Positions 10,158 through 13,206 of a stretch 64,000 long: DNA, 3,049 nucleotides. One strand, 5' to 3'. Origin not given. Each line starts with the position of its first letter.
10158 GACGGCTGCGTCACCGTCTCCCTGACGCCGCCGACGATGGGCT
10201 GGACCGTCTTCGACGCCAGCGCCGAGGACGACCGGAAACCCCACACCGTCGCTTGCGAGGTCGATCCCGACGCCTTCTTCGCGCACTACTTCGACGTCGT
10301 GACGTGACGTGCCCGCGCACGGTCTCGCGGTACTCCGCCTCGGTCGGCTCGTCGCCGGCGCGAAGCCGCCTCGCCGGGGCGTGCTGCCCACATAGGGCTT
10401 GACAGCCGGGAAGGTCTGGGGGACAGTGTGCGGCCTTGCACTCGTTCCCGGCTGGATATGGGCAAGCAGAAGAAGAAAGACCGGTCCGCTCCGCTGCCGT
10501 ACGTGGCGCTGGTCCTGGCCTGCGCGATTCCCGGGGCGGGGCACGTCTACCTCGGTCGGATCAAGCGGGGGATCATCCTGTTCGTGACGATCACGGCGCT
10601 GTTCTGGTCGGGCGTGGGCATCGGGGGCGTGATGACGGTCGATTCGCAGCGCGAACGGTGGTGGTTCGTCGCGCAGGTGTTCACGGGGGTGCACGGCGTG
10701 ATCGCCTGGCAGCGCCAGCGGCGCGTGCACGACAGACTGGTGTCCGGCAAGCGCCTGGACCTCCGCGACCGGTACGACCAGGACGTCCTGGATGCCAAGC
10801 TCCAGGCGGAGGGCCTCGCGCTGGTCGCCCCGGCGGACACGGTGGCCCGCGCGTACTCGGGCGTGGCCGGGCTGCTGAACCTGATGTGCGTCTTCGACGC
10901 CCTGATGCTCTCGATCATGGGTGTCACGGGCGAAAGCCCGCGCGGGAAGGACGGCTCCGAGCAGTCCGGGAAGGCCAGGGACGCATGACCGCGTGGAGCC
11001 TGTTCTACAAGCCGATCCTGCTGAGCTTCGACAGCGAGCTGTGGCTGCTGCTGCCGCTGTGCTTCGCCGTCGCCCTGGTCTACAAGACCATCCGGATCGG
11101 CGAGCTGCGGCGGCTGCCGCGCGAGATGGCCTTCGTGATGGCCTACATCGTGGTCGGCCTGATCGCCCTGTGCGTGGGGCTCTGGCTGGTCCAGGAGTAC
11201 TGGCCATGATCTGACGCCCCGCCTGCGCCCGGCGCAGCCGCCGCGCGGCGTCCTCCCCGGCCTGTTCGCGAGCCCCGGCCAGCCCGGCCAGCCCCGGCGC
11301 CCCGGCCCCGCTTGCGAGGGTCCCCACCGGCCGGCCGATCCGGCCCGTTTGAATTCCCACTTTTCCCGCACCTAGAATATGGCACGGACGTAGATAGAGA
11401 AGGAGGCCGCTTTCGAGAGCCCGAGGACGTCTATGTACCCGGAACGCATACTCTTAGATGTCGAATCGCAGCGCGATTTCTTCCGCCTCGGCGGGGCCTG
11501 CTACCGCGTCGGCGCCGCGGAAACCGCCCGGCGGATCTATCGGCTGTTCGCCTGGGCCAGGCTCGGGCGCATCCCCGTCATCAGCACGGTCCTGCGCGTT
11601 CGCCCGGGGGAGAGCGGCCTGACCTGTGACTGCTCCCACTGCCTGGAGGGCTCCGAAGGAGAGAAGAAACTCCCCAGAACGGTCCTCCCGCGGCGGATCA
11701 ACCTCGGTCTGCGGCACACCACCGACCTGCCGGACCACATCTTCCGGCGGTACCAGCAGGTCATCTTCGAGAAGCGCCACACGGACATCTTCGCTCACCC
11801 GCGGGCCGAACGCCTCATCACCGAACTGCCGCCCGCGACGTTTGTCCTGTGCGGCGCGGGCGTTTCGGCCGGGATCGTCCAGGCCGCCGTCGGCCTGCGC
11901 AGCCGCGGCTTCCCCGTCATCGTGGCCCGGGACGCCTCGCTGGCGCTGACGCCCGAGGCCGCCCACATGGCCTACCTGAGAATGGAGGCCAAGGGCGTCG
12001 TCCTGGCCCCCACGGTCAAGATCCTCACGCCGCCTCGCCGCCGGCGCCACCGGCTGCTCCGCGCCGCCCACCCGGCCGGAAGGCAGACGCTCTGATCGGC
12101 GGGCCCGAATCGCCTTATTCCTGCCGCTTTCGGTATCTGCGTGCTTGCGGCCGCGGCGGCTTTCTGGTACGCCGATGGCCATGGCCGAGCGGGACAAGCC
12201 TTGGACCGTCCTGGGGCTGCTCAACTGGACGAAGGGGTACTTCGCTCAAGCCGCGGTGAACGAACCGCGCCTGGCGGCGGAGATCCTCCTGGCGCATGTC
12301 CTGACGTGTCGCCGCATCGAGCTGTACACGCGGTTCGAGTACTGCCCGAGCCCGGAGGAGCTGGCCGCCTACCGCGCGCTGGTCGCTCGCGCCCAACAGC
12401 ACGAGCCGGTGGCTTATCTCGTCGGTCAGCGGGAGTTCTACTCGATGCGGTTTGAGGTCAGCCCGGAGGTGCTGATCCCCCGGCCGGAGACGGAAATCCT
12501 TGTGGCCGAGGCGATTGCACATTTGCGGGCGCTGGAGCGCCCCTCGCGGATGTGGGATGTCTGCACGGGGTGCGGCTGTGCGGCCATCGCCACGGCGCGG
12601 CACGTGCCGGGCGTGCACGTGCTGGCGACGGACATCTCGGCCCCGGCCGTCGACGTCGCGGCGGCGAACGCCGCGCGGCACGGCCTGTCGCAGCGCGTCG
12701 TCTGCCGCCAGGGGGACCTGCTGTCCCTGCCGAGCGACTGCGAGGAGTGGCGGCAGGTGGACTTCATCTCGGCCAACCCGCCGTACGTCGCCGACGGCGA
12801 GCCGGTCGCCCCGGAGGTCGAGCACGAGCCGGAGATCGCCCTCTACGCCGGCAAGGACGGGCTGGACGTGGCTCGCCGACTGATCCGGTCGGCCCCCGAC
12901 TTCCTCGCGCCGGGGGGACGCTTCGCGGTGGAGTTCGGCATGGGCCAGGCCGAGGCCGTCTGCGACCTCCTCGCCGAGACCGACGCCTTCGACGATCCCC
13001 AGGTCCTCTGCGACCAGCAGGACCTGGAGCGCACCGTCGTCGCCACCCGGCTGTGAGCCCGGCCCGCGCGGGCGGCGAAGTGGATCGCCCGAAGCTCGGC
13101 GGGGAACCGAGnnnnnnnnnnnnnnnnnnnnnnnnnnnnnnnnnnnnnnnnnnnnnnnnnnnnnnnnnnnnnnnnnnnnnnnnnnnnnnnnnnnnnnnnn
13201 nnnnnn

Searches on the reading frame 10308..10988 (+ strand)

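Call 46: search_protein_families(library=pfam, proteins=[window:10308-10988:+], max_evalue=0.0001)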
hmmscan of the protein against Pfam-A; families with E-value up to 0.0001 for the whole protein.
window:10308-10988:+ (226 aa): 1 family
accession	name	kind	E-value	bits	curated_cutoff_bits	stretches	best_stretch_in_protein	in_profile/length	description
PF20382.3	DUF6677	-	6.4e-18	65.9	24.3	1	66-202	1-111/116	Family of unknown function (DUF6677)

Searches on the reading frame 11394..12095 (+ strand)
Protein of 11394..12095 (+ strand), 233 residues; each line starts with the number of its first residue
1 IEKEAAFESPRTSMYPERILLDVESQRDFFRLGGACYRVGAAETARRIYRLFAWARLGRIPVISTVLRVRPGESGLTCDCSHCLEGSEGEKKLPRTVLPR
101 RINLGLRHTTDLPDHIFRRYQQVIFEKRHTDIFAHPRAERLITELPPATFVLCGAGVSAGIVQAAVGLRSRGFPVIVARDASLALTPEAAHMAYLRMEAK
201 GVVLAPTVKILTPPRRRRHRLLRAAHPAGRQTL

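Call 46: search_protein_families(library=pfam, proteins=[window:11394-12095:+], max_evalue=0.0001)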
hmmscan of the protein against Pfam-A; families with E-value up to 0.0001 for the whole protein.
window:11394-12095:+ (233 aa): 1 family
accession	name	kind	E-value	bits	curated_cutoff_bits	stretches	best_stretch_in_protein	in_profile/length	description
PF00857.26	Isochorismatase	-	1e-14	55.5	27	1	20-204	3-170/175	Isochorismatase domain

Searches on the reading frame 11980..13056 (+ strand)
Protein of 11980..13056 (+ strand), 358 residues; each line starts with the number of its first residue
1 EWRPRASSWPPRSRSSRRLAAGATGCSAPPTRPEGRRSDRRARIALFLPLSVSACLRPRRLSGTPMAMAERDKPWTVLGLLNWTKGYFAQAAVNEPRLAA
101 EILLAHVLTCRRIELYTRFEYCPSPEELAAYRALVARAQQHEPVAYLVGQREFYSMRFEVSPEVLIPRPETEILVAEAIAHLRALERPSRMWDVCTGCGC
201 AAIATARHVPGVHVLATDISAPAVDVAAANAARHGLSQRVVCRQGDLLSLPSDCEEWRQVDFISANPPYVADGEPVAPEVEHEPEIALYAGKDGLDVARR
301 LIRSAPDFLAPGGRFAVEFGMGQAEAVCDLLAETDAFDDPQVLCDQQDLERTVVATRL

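Call 46: search_protein_families(library=pfam, proteins=[window:11980-13056:+], max_evalue=0.0001)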
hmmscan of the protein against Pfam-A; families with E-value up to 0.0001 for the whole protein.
window:11980-13056:+ (358 aa): 6 families
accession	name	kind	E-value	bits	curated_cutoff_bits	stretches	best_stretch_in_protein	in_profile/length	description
PF17827.6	PrmC_N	-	5e-19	69.1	23.4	1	80-149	2-71/71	PrmC N-terminal domain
PF05175.20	MTS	-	1e-10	42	23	1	187-273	31-112/170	Methyltransferase small domain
PF13649.12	Methyltransf_25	-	3.1e-07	31.4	27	1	193-264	3-69/97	Methyltransferase domain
PF13847.12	Methyltransf_31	-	2.9e-06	27.5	27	1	190-318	6-110/145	Methyltransferase domain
PF09445.16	Methyltransf_15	-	2.3e-05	24.4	22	1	191-268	4-80/165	RNA cap guanine-N2 methyltransferase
PF06325.19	PrmA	-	5e-05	23.4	22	1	188-266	162-233/296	Ribosomal protein L11 methyltransferase (PrmA)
